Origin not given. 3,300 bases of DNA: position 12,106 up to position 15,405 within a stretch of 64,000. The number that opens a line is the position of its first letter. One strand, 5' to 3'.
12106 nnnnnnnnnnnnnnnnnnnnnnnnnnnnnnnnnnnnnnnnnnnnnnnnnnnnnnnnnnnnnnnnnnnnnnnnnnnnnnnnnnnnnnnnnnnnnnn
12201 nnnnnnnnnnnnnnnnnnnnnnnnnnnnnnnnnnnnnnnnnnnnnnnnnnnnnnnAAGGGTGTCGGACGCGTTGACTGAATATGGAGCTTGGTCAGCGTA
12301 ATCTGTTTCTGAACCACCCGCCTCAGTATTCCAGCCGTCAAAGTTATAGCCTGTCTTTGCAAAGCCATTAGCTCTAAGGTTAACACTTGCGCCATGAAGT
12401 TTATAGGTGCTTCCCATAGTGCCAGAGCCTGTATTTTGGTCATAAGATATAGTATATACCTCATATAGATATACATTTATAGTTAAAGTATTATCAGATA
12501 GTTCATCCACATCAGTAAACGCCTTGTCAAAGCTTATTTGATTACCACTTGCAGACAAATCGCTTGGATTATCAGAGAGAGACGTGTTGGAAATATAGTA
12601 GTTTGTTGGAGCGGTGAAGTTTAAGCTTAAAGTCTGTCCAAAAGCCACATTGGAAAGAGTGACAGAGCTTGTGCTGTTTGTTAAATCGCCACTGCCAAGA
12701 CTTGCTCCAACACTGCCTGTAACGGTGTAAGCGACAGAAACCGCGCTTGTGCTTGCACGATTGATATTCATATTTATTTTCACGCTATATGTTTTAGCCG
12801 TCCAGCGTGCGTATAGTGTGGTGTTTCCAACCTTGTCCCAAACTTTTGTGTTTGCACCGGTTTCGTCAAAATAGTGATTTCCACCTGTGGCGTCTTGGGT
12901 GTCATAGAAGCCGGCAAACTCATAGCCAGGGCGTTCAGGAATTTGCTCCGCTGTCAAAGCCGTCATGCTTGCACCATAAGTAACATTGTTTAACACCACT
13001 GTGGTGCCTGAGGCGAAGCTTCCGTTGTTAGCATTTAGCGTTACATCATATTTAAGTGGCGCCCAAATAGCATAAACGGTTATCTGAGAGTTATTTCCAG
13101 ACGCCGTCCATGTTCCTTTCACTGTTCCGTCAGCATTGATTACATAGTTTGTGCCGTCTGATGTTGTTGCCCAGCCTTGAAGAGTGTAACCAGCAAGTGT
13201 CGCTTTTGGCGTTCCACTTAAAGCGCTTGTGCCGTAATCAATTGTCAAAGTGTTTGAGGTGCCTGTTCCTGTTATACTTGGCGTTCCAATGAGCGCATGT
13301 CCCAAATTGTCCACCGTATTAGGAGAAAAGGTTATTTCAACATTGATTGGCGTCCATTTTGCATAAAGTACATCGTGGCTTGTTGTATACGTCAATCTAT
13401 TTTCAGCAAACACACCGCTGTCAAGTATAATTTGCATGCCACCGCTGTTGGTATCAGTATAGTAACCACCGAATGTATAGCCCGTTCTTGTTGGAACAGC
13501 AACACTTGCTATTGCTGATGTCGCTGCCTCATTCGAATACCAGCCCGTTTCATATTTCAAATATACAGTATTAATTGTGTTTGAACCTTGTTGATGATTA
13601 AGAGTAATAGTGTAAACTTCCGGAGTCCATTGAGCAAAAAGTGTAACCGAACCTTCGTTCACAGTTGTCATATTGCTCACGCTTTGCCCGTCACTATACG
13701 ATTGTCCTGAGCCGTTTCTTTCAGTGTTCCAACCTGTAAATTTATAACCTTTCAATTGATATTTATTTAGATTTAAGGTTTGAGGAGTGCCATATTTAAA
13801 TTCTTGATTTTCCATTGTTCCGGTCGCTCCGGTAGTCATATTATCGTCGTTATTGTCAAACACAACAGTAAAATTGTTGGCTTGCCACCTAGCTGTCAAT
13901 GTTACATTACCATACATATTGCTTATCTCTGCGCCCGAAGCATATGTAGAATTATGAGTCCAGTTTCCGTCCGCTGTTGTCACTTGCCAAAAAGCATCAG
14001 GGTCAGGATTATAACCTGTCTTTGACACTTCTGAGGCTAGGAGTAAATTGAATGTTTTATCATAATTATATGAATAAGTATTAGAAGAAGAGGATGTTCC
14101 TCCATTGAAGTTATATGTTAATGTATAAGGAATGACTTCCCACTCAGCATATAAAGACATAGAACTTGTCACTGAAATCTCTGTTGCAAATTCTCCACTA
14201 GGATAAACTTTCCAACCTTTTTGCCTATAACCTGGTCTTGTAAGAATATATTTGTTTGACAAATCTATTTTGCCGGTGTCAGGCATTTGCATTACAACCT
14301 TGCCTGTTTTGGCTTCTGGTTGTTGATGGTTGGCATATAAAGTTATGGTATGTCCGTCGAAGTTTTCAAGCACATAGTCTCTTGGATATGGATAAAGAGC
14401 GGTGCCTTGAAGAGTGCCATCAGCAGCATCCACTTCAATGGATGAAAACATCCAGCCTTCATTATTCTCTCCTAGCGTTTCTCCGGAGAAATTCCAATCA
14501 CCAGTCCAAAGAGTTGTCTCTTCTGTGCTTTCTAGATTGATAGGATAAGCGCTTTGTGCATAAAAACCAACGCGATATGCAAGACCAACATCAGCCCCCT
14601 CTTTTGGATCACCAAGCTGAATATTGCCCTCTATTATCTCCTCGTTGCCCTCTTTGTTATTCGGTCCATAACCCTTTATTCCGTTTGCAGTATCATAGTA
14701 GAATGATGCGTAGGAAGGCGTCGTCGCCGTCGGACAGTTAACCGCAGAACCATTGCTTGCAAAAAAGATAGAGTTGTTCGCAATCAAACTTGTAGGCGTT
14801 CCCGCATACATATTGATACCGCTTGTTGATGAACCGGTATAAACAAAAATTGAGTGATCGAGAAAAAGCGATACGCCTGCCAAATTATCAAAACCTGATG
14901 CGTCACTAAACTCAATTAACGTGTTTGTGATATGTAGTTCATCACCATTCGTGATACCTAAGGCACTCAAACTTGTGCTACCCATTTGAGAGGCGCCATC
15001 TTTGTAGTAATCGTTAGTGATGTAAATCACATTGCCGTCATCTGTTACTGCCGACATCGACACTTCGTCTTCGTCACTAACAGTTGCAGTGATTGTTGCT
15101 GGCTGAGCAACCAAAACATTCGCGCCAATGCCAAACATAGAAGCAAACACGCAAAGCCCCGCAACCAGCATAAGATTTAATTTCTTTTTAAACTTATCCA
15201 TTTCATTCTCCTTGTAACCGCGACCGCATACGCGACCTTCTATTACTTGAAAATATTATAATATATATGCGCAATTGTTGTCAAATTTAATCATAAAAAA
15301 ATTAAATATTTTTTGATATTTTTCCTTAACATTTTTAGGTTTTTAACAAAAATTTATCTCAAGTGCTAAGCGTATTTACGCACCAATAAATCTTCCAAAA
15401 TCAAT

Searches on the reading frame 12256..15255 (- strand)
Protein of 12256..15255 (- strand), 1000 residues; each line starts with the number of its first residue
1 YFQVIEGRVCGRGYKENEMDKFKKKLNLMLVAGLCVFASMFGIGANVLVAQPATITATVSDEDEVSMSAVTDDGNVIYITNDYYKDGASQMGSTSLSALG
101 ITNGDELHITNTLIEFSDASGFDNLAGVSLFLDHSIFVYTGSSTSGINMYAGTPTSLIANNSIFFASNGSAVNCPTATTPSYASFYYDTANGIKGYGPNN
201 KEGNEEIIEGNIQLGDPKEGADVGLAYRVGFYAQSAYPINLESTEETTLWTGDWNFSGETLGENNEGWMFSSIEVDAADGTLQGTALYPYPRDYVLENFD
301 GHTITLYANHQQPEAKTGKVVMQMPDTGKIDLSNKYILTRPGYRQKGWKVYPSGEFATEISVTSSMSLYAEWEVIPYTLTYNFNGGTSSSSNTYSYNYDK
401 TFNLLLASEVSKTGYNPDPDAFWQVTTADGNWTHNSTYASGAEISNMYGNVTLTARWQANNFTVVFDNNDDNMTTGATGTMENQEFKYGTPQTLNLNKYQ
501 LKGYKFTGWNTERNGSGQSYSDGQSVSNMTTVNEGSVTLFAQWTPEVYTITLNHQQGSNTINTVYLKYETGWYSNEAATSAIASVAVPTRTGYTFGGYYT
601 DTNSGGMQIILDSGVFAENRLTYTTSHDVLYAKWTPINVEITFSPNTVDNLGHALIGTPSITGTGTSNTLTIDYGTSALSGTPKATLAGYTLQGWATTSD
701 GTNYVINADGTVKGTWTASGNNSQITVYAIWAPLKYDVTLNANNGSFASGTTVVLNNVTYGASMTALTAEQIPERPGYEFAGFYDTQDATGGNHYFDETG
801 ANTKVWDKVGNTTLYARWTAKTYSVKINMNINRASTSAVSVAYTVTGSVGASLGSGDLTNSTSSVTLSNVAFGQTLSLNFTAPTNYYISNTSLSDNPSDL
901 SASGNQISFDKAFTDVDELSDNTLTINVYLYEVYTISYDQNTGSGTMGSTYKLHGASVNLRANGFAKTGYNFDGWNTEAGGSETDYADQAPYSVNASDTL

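Call 58: search_protein_families(library=pfam, proteins=[window:12256-15255:-], max_evalue=0.001)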
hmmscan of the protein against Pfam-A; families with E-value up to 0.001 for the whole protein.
window:12256-15255:- (1000 aa): 1 family
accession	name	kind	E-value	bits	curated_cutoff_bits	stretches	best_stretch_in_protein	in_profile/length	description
PF09479.16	Flg_new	-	1e-30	106.1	27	3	934-999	1-61/65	Listeria-Bacteroides repeat domain (List_Bact_rpt)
